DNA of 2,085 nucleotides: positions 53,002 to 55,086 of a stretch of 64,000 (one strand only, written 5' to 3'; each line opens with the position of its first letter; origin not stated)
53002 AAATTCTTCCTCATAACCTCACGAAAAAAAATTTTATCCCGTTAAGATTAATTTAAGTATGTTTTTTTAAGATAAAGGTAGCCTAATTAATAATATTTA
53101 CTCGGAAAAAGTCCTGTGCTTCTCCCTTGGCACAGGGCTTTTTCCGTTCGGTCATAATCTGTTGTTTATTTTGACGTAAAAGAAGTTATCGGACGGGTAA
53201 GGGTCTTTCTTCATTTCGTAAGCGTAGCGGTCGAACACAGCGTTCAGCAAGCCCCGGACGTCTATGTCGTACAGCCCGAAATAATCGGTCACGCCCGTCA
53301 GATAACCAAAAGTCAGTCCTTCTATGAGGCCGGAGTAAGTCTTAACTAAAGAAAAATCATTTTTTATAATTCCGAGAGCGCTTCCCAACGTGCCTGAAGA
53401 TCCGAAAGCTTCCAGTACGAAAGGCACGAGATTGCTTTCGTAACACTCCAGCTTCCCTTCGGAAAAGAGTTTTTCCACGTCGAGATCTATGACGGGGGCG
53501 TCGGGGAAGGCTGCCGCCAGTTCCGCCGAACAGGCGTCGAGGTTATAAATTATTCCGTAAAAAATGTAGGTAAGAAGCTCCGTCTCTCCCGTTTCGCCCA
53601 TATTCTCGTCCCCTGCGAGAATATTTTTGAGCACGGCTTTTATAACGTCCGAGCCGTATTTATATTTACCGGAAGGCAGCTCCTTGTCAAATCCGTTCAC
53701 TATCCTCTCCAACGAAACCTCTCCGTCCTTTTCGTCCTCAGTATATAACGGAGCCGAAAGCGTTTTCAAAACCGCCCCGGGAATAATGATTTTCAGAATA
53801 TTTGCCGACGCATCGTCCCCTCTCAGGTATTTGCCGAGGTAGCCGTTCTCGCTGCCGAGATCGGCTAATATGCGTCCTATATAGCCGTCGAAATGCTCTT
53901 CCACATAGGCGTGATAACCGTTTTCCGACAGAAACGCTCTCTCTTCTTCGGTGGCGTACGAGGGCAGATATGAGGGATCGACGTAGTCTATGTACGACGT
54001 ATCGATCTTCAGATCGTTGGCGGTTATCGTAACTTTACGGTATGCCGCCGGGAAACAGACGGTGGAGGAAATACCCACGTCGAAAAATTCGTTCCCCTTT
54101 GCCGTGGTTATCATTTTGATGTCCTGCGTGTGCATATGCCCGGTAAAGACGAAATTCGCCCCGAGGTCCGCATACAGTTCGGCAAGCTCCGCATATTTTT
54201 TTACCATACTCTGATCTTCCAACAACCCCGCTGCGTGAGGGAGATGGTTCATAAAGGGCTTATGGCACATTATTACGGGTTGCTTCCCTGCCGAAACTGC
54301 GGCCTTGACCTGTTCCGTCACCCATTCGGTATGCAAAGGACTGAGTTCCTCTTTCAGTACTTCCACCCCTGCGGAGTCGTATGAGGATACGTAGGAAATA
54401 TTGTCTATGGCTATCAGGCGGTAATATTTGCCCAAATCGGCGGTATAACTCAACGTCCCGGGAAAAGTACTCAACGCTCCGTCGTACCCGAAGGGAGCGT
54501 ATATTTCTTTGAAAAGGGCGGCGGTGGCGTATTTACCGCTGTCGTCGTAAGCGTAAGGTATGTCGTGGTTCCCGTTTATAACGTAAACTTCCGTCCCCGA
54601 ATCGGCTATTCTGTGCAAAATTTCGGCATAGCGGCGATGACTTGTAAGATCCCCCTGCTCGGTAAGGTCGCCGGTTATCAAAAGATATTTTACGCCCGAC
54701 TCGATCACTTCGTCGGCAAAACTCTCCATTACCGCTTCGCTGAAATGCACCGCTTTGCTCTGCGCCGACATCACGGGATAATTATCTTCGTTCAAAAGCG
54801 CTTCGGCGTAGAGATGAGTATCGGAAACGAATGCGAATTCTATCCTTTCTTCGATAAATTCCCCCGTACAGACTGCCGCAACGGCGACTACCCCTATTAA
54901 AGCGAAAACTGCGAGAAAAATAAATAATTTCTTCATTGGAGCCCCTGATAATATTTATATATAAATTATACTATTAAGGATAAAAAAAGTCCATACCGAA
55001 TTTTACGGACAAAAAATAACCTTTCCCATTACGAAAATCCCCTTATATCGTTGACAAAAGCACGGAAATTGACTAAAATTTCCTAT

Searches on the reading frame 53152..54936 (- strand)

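Call 49: search_protein_families(library=pfam, proteins=[window:53152-54936:-], max_evalue=0.00001)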
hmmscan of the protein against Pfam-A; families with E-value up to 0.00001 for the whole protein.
window:53152-54936:- (594 aa): 2 families
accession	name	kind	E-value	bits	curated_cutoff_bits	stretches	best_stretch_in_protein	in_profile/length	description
PF00149.33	Metallophos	-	2e-11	45.1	21.5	1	34-270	3-190/191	Calcineurin-like phosphoesterase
PF12850.12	Metallophos_2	-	7.9e-06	26.4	27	0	34-276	3-124/154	Calcineurin-like phosphoesterase superfamily domain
